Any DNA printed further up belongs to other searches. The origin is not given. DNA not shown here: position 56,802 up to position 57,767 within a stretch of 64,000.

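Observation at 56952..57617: Stand-alone ParB/sulfiredoxin-like protein abutting the repeat array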

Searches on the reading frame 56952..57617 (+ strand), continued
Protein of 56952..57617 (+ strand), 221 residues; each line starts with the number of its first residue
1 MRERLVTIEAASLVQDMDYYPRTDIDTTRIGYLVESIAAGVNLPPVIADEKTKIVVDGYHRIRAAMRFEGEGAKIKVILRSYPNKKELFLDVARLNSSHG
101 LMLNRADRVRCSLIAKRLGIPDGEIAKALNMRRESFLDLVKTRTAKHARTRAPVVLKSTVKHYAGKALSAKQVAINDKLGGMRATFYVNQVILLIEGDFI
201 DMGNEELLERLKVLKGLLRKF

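Call 57: search_protein_families(library=phrogs, proteins=[L001:1830-2408:+, L012:5263-5838:+, L013:7291-7872:+, L016:4446-5333:+, L010:5168-5806:+], max_evalue=0.01)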
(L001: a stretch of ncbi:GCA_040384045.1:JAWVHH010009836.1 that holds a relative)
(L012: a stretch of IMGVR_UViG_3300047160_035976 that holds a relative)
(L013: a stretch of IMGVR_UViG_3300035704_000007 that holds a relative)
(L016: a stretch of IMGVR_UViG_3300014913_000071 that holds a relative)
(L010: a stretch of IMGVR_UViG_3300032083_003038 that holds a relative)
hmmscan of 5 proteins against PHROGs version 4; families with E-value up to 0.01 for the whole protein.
L001:1830-2408:+ (192 aa): 1 family
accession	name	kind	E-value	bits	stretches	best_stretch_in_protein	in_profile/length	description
phrog_4652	-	unknown function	1.5e-15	58.4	1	9-190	9-191/194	-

L012:5263-5838:+ (192 aa): 1 family
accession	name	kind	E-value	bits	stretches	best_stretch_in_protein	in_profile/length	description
phrog_4652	-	unknown function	3.8e-17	63.7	1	2-183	3-192/194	-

L013:7291-7872:+ (194 aa): 1 family
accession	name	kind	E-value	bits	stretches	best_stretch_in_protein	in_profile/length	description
phrog_4652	-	unknown function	1e-19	72.1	1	49-191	53-191/194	-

L016:4446-5333:+ (296 aa): 1 family
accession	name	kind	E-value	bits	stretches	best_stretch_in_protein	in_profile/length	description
phrog_4652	-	unknown function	2.2e-17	64.4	1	111-293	4-192/194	-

L010:5168-5806:+ (213 aa): 1 family
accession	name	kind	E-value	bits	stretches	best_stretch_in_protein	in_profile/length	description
phrog_4652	-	unknown function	3.4e-06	27.9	1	13-189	5-179/194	-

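Call 66: search_protein_families(library=padloc, proteins=[window:56952-57614:+, L001:1830-2408:+], max_evalue=0.1)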
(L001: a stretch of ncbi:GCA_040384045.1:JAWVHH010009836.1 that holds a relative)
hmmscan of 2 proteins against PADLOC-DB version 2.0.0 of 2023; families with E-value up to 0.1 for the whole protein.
window:56952-57614:+ (221 aa): 1 family
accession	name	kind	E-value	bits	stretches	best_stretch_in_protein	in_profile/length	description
PDLC03877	NsnA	-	0.046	11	1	32-71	85-127/385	-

L001:1830-2408:+ (192 aa): 0 families

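Call 70: find_homologous_proteins(query=L001:1830-2405:+, max_evalue=0.001)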
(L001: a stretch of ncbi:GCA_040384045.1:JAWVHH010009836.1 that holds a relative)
Query L001:1830-2405:+ (192 aa): 43 proteins with E <= 0.001 among 214 candidates.
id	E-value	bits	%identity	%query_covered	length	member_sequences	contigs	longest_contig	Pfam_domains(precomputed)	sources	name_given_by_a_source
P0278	6.9e-122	423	100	100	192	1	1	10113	-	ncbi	-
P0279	8.2e-99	347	81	100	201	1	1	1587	-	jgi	jgi:hypothetical protein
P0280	4.9e-93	329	74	100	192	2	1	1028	-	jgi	jgi:hypothetical protein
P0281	4.1e-90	319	75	100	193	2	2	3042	-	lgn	-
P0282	2.0e-85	304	72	100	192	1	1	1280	-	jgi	jgi:hypothetical protein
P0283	5.4e-82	293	69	100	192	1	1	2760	-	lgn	-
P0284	7.2e-82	292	69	99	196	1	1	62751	-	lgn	-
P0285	7.0e-77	276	66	100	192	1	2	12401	-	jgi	jgi:hypothetical protein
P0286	4.9e-73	263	59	100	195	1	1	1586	-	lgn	-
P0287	1.4e-71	259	63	100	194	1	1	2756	-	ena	-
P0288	1.5e-71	258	61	99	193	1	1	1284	-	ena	-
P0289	5.5e-71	257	59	100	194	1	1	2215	-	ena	-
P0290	5.8e-71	257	62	99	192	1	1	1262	-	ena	-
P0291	1.2e-69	252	60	99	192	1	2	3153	-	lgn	-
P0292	3.3e-67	244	57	100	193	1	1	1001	-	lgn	-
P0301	1.3e-60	223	54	99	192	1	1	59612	-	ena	-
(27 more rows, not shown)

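Call 73: find_encoding_contigs(protein=P0284, flank=6000, max_places=2)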
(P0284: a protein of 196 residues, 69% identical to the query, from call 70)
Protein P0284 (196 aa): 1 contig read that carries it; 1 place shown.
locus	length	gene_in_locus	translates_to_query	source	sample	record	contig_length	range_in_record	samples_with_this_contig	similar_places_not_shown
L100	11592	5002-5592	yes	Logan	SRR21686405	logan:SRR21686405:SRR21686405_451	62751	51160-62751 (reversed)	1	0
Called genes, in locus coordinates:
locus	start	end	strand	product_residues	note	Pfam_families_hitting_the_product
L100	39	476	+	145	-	-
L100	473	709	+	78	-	-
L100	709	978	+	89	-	-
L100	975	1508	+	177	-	-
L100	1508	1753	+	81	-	-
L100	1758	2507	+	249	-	PF01555:N6_N4_Mtase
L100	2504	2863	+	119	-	-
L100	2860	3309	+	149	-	-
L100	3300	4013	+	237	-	PF02511:Thy1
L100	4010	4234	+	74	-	PF11753:DUF3310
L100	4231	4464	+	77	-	-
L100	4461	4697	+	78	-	-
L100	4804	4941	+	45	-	PF21983:NikA-like (weak)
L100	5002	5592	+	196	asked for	-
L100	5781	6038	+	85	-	-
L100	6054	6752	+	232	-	-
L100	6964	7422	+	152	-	-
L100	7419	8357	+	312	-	PF03237:Terminase_6N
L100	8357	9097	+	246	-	PF27659:CHP02642 (weak)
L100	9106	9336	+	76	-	-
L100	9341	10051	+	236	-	PF12804:NTP_transf_3, PF00483:NTP_transferase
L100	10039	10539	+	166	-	-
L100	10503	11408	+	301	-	PF01073:3Beta_HSD, PF01370:Epimerase, PF02719:Polysacc_synt_2, PF04321:RmlD_sub_bind, PF13460:NAD_binding_10, PF16363:GDP_Man_Dehyd, PF07993:NAD_binding_4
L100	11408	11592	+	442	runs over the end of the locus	PF01041:DegT_DnrJ_EryC1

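Call 74: find_encoding_contigs(protein=P0301, flank=6000, max_places=2)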
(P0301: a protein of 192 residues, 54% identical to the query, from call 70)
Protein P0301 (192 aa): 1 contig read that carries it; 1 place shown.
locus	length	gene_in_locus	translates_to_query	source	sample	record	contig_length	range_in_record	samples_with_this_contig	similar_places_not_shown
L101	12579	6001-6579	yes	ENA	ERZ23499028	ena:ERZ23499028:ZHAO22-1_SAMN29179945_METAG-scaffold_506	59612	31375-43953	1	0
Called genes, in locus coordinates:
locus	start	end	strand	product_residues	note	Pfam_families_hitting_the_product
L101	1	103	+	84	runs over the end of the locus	-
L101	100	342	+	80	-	-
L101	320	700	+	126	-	-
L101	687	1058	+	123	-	-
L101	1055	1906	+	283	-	PF09588:YqaJ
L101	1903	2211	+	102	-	-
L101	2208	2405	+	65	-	-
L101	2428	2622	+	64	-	-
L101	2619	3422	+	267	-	PF03837:RecT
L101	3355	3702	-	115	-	-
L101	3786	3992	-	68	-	-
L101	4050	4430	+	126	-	-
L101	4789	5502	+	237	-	-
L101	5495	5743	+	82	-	-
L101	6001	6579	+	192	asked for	-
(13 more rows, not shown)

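Call 80: search_dna_similar(query=window:56952-57614:+, collection=phages, mode=protein, max_evalue=0.00001, max_rows=30)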
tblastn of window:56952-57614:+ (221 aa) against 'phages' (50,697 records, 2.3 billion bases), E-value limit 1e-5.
No match.

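Call 82: predict_structure(alignment_id=A4)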
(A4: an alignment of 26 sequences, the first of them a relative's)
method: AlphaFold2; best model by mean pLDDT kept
length: 192 residues; sequences in the alignment: 26
mean_pLDDT: 85.8   pTM: 0.81
mean pLDDT of the five models: 85.8, 84.4, 82.8, 81.9, 81.6
residues with pLDDT >= 90: 115; 70-90: 49; 50-70: 15; < 50: 13
segments of 3 or more residues with pLDDT < 50: 25-35
pLDDT, mean of each block of 10 residues (from residue 1): 91 93 52 55 86 93 92 90 94 95 93 83 85 97 92 96 89 60 93 92
secondary structure, 60 per line:
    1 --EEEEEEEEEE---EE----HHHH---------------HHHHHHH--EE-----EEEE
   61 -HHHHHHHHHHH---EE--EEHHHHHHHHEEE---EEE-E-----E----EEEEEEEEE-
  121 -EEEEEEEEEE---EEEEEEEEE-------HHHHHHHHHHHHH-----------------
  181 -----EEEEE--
elements in order: E3-12 H22-25 H41-47 E57-60 H62-72 H82-89 E90-92 E96-98 E111-119 E122-131 E135-143 H151-163 E186-190

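Call 89: find_related_loci(query=A1, collection=metagenome_contigs, flank=5000)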
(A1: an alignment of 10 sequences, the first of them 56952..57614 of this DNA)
Query A1 (221 aa) in metagenome_contigs; peptide patterns used: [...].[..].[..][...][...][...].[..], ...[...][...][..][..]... (x = any residue, [..] = any of these).
240 stretches matched a pattern; 127 encode a relative of the query (tblastn E <= 1e-3); the best 80 are kept; 80 distinct loci.
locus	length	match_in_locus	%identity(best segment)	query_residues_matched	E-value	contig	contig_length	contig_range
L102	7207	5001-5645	47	7-221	3e-59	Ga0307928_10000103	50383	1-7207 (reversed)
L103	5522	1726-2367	46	8-221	3e-59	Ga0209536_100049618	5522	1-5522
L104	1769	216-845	45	8-218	4e-58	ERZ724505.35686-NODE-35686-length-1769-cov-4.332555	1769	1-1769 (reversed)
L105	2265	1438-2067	45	8-218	4e-57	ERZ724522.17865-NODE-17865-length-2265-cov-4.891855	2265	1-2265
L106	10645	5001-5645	46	6-218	3e-56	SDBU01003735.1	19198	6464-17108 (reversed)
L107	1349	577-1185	42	16-218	4e-58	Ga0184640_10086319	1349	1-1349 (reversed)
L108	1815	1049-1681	44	7-218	3e-56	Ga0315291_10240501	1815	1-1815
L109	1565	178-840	42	3-221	3e-56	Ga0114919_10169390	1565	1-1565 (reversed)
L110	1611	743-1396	44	3-221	5e-56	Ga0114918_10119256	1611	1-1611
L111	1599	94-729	44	8-214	2e-55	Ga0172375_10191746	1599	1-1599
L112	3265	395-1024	45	7-218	2e-53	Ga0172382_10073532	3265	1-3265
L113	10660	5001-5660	41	1-220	2e-53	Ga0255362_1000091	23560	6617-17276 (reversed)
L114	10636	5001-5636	44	8-221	2e-53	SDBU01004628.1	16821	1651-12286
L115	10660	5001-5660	41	1-220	2e-53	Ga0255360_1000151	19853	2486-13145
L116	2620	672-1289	44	11-218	2e-53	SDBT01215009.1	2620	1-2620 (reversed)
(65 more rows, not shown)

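Call 99: search_dna_similar(query=P0278, collection=phages, mode=protein, max_evalue=0.01, max_rows=30)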
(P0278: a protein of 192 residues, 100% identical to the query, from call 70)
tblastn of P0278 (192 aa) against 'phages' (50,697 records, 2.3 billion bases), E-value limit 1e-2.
Records with a match: 123; places in all: 123; records where one place covers at least 80% of the query: 5.
Best place of each record, by identity: <60% 123.
By first word of the organism name: Escherichia 77; Salmonella 16; Shigella 8; Felixounavirus 6; Enterobacteria 5; Gordonia 3; Citrobacter 3; Phage 2; Pseudomonas 2; Staphylococcus 1.
By host as written in the record: Escherichia coli 20; Escherichia coli K-12 MG1655 13; - 12; Escherichia coli O157:H7 11; Shigella flexneri 4; Escherichia sp. 4; Escherichia coli MG1655 4; Salmonella sp. 4; and 32 more.
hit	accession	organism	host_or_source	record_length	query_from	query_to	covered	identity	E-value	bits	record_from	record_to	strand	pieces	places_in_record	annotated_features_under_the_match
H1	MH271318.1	Gordonia phage Trine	Gordonia terrae 3612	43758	9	192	96%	26.5%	5e-3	43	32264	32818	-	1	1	41: hypothetical protein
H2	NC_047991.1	Gordonia phage Trine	Gordonia terrae 3612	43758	9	192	96%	26.5%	5e-3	43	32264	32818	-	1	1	41: hypothetical protein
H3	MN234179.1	Gordonia phage Pipp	Gordonia terrae 3612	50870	5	192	98%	25.1%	7e-3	42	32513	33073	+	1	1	42: hypothetical protein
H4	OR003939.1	Phage DSL-LC04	Gammaproteobacteria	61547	43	183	73%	32.2%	2e-10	65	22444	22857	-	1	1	helix-turn-helix transcriptional regulator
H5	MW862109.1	Pseudomonas phage Medea1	Pseudomonas syringae pv. tomato Pst235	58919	1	171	89%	26.3%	5e-8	57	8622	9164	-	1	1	hypothetical protein | Rha family transcriptional regulator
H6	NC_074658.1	Pseudomonas phage Medea1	Pseudomonas syringae pv. tomato Pst235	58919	1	171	89%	26.3%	5e-8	57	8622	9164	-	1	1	hypothetical protein | Rha family transcriptional regulator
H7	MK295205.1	Shigella phage vB_SflM_004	Shigella sp.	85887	63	191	67%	25.7%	1e-4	47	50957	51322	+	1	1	hypothetical protein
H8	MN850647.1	Escherichia phage tootiki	Escherichia coli K-12 MG1655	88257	73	191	62%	27.0%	1e-3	45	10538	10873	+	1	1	hypothetical protein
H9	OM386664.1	Escherichia phage vB_EcoM_ESCO50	Escherichia coli DH5a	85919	73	191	62%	27.0%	2e-3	44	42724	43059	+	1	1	hypothetical protein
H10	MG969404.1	Salmonella phage GE_vB_7A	Salmonella enterica subsp. enterica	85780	73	191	62%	27.0%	2e-3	44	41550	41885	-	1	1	record has no annotation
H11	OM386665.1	Escherichia phage vB_EcoM_ESCO56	Escherichia coli DH5a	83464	73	191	62%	27.0%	2e-3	44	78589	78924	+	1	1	hypothetical protein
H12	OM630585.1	Escherichia phage vB_EcoM_LNA6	Escherichia coli K12 substrain MG1655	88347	73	191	62%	27.0%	2e-3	44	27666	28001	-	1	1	record has no annotation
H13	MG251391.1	Salmonella virus VSe11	Salmonella enterica subsp. enterica ...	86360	73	191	62%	27.0%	2e-3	44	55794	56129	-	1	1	hypothetical protein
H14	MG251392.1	Salmonella virus VSe102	Salmonella enterica subsp. enterica ...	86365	73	191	62%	27.0%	2e-3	44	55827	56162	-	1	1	hypothetical protein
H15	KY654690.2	Citrobacter phage Mijalis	Citrobacter freundii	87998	73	191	62%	27.0%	2e-3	44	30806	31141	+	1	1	hypothetical protein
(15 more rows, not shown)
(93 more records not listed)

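Call 101: get_annotated_region(hit=H8, flank=3000)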
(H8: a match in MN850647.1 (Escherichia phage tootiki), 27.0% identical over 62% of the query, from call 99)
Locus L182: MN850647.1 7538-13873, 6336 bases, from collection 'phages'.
description: Escherichia phage tootiki, complete genome.
organism: Escherichia phage tootiki (NCBI taxid 2696453)
taxonomy: Viruses; Duplodnaviria; Heunggongvirae; Uroviricota; Caudoviricetes; Ounavirinae; Felixounavirus
host: Escherichia coli K-12 MG1655; source: wastewater; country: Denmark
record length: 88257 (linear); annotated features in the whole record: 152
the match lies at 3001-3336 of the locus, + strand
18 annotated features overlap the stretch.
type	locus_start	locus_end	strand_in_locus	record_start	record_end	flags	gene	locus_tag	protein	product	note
CDS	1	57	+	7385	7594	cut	-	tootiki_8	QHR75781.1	hypothetical protein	PVOGs: VOG1491; Hypothetical protein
CDS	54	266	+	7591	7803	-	-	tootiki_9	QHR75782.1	hypothetical protein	PVOGs: VOG9270; Hypothetical protein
CDS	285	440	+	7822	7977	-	-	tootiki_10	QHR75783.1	hypothetical protein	PVOGs: VOG1371; Hypothetical protein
CDS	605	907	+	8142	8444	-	-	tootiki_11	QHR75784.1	hypothetical protein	PVOGs: VOG4881; Hypothetical protein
CDS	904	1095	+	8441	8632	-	-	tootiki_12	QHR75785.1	DNA ligase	PVOGs: VOG1487; DNA ligase [Salmonella phage BPS17W1]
CDS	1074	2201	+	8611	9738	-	-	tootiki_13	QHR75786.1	DNA ligase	PVOGs: VOG0018; DNA ligase [Shigella phage Sf13]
repeat_region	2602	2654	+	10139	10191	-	-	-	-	-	-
repeat_region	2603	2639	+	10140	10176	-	-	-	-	-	-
CDS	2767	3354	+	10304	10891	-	-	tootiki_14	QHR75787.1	hypothetical protein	PVOGs: VOG1442; Hypothetical protein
CDS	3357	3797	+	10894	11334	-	-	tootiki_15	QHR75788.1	hypothetical protein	PVOGs: VOG5041; Hypothetical protein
repeat_region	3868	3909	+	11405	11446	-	-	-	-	-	-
CDS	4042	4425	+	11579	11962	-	-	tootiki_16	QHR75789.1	hypothetical protein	PVOGs: VOG4947; Hypothetical protein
CDS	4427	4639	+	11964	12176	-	-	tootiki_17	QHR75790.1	hypothetical protein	PVOGs: VOG5894; Hypothetical protein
CDS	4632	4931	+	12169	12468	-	-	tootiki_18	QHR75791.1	transcriptional regulatory protein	PVOGs: VOG5685; transcriptional regulatory protein [Citrobacter phage Moogle]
CDS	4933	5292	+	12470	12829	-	-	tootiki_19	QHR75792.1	hypothetical protein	PVOGs: VOG1439; Hypothetical protein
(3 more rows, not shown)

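Call 102: get_annotated_region(hit=H4, flank=3000)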
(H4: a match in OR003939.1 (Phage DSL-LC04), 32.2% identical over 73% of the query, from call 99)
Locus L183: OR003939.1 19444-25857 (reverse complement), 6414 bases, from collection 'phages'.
description: Phage DSL-LC04, complete genome.
organism: Phage DSL-LC04 (NCBI taxid 3058958)
taxonomy: Viruses; Duplodnaviria; Heunggongvirae; Uroviricota; Caudoviricetes
host: Gammaproteobacteria; source: water sample of Dishui Lake; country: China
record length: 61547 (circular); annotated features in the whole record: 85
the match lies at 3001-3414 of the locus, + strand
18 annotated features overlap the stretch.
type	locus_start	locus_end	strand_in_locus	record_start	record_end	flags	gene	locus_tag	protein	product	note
CDS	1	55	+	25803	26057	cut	-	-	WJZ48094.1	hypothetical protein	-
CDS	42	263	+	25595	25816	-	-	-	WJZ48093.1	hypothetical protein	-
CDS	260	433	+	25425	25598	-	-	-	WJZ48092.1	hypothetical protein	-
CDS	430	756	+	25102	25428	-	-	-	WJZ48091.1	type VI amidase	Tai4 (type VI amidase)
CDS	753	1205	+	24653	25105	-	-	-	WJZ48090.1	hypothetical protein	-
CDS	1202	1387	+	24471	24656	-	-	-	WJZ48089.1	hypothetical protein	-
CDS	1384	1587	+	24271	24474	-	-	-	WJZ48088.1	hypothetical protein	-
CDS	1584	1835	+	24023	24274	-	-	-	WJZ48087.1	hypothetical protein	-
CDS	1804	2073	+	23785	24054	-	-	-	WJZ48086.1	hypothetical protein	-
CDS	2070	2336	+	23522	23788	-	-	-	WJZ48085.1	hypothetical protein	-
CDS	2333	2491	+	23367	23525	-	-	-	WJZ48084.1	hypothetical protein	-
CDS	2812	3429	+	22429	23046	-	-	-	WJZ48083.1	helix-turn-helix transcriptional regulator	-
CDS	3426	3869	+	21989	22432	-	-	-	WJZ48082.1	hypothetical protein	-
CDS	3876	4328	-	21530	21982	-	-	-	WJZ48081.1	ATP-dependent protease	-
CDS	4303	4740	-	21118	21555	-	-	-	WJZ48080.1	HNH endonuclease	-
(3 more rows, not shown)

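Call 110: fold_search(model_id=the predicted structure, library=pdb)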
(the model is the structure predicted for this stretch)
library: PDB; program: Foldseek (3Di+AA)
matches with E <= 10: 375; with E <= 0.001: 23
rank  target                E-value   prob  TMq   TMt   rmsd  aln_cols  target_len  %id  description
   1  6sdk_A                9.2e-07  1.00  0.39  0.43  14.8       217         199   18  Crystal structure of bacterial ParB dimer bound to CDP (released 2019-10-23)
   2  6sdk_B                2.7e-06  1.00  0.39  0.43  15.0       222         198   18  Crystal structure of bacterial ParB dimer bound to CDP (released 2019-10-23)
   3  7bnr_A                4.1e-06  1.00  0.39  0.43  14.9       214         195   16  Crystal structure of a ParB Q52A mutant from Myxococcus xanthus bound to CTPyS (released 2021-09-08)
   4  5k5d_B                8.1e-06  1.00  0.40  0.36  10.8       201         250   13  Structure of the C2221 form of Pnob8-like ParB-N domain (released 2016-06-15)
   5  5k5d_A                8.5e-06  1.00  0.41  0.37   9.7       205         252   12  Structure of the C2221 form of Pnob8-like ParB-N domain (released 2016-06-15)
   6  7bnk_B                1.1e-05  1.00  0.38  0.44  14.9       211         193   16  Crystal structure of ParB from Myxococcus xanthus bound to CDP and Monothiophosphate (released 2021-09-08)
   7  7bnr_B                1.1e-05  1.00  0.38  0.43  14.7       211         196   15  Crystal structure of a ParB Q52A mutant from Myxococcus xanthus bound to CTPyS (released 2021-09-08)
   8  7ol9_B                1.1e-05  1.00  0.38  0.41  15.1       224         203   16  Crystal structure of C-terminally truncated Bacillus subtilis nucleoid occlusion protein (Noc) complexed to the Noc-bi (released 2022-03-09)
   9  8qa9_B                1.3e-05  1.00  0.51  0.53   9.6       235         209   14  Crystal structure of the RK2 plasmid encoded co-complex of the C-terminally truncated transcriptional repressor protei (released 2024-02-21)
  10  8qa9_A                1.7e-05  1.00  0.51  0.53   9.9       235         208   14  Crystal structure of the RK2 plasmid encoded co-complex of the C-terminally truncated transcriptional repressor protei (released 2024-02-21)
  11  7ng0                  1.7e-05  1.00  0.39  0.44  15.8       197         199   15  Crystal structure of N- and C-terminally truncated Geobacillus thermoleovorans nucleoid occlusion protein Noc (released 2021-02-17)
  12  7bnk_A                1.7e-05  1.00  0.38  0.43  14.9       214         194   16  Crystal structure of ParB from Myxococcus xanthus bound to CDP and Monothiophosphate (released 2021-09-08)
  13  7ol9_A                3.6e-05  1.00  0.31  0.34  14.2       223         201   15  Crystal structure of C-terminally truncated Bacillus subtilis nucleoid occlusion protein (Noc) complexed to the Noc-bi (released 2022-03-09)
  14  5k5d_C                4.5e-05  1.00  0.41  0.37  11.4       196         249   14  Structure of the C2221 form of Pnob8-like ParB-N domain (released 2016-06-15)
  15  5k5a                  5.4e-05  1.00  0.41  0.35  10.6       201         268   14  Structure of the pNOB8-like ParB N-domain (released 2016-06-15)
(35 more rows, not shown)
